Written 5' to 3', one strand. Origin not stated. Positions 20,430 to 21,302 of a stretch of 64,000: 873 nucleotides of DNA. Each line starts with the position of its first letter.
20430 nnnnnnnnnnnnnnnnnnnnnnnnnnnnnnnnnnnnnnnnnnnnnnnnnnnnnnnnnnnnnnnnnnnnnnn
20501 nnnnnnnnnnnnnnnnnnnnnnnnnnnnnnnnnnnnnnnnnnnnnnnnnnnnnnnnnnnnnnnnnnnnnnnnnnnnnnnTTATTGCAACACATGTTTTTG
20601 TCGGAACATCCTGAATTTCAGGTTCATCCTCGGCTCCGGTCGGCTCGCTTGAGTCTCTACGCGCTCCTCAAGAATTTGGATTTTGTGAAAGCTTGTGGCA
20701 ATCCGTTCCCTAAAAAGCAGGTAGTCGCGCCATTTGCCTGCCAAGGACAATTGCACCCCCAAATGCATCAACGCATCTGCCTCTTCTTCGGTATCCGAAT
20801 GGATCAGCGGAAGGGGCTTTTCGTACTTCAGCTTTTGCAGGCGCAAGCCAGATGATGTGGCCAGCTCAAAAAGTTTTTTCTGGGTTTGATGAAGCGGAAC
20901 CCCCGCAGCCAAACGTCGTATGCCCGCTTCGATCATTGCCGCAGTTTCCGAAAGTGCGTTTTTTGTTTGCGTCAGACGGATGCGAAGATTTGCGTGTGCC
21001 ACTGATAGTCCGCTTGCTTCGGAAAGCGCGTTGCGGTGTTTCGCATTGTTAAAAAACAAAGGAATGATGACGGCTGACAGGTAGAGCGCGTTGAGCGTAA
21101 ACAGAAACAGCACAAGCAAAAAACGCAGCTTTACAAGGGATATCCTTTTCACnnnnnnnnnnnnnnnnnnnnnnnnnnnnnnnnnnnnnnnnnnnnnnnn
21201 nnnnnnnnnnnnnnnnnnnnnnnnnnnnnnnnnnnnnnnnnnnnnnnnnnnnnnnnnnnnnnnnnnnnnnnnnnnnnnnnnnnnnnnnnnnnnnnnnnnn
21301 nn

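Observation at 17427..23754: Minimal secretin / two-ATPase operon directly downstream of, and co-oriented with, the giant-gene array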

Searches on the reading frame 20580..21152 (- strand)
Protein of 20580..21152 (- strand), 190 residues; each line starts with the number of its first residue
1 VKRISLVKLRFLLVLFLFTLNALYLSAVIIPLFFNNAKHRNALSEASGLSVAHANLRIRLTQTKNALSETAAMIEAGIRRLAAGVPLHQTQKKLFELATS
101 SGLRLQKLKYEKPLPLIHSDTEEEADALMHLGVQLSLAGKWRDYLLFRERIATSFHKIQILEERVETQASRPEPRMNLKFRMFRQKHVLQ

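Call 5: search_protein_families(library=pfam, proteins=[window:20580-21152:-], max_evalue=0.1)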
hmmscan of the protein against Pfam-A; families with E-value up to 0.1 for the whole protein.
window:20580-21152:- (190 aa): 0 families

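Call 6: search_protein_families(library=ncbifam, proteins=[window:20580-21152:-], max_evalue=0.1)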
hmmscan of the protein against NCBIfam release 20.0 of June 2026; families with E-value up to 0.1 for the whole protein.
window:20580-21152:- (190 aa): 0 families

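Call 57: search_solved_structures(query=A4, max_evalue=10)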
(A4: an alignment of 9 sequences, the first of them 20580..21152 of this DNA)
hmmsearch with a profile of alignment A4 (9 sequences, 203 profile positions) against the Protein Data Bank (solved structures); distinct sequences matched with E-value up to 10: 14.
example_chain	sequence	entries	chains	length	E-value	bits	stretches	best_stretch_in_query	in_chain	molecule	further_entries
9rld_L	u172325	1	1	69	0.24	14.3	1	59-117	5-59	Major outer membrane lipoprotein Lpp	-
7saz_C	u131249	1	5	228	0.42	13.5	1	42-131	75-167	GldL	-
5h72_A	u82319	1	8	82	0.74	12.7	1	89-134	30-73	Flagellar biosynthetic protein FliP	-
2xdj_A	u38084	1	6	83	0.87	12.4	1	64-138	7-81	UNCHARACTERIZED PROTEIN YBGF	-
6eun_A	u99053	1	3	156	0.94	12.3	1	52-110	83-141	Adhesin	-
6eup_A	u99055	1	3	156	0.97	12.3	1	52-110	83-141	Adhesin A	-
2yv3_A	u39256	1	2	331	1.2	11.9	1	38-97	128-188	Aspartate-semialdehyde dehydrogenase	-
1kfm_A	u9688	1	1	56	1.3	11.9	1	59-113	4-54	MAJOR OUTER MEMBRANE LIPOPROTEIN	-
1eq7_A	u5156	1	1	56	1.6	11.6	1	59-113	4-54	OUTER MEMBRANE LIPOPROTEIN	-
2j5u_A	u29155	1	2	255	1.6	11.5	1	42-87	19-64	MREC PROTEIN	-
2zgd_A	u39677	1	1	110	1.7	11.5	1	64-132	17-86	3 repeat synthetic ankyrin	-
8qox_B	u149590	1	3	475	1.9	11.3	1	59-107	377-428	Conserved membrane protein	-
8x5x_B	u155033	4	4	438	2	11.2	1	43-105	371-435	Histamine H1 receptor,Soluble cytochrome b562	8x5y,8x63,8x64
1kfn_A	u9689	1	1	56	4.1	10.2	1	59-113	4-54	MAJOR OUTER MEMBRANE LIPOPROTEIN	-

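Call 76: predict_structure(protein=window:20580-21152:-)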
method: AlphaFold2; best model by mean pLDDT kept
length: 190 residues; sequences in the alignment: 1
mean_pLDDT: 61.9   pTM: 0.41
mean pLDDT of the five models: 61.9, 58.3, 56.2, 55.1, 51.5
residues with pLDDT >= 90: 0; 70-90: 64; 50-70: 79; < 50: 47
segments of 3 or more residues with pLDDT < 50: 35-45, 102-118, 176-178, 180-185, 187-190
pLDDT, mean of each block of 10 residues (from residue 1): 73 83 67 49 52 73 75 69 68 61 44 47 53 56 63 74 74 48 45
secondary structure, 60 per line:
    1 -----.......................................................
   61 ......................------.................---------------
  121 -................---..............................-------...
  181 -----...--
elements in order: H6-82 H89-105 H122-137 H141-170

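Call 77: search_protein_families(library=pfam, alignment_id=A4, max_evalue=5)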
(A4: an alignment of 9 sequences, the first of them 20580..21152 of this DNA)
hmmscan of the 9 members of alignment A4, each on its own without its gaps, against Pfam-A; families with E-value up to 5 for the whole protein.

A. member 1, window:20580-21152:- (190 aa): 1 family
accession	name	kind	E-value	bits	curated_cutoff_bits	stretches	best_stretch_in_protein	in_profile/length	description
PF10984.13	DUF2794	-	0.1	13.1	27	1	123-159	6-42/85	Protein of unknown function (DUF2794)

B. families by the number of members that match (of 9 scanned): 11 families
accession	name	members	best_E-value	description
PF04612.17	T2SSM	2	0.096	Type II secretion system (T2SS), protein M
PF18470.6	Cas9_a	1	0.0067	Cas9 alpha-helical lobe domain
PF02203.21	TarH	1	0.017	Tar ligand binding domain homologue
PF18967.5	PycTM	1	0.017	Pycsar effector protein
PF16795.10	Phage_integr_3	1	0.057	Archaeal phage integrase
PF07544.18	Med9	1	0.093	RNA polymerase II transcription mediator complex subunit 9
PF10984.13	DUF2794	1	0.1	Protein of unknown function (DUF2794)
PF03249.20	TSA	1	0.11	Type specific antigen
PF12889.12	DUF3829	1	0.14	Protein of unknown function (DUF3829)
PF04350.18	PilO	1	0.15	Pilus assembly protein, PilO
PF11009.14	BrxC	1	0.18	Monothiol bacilliredoxin BrxC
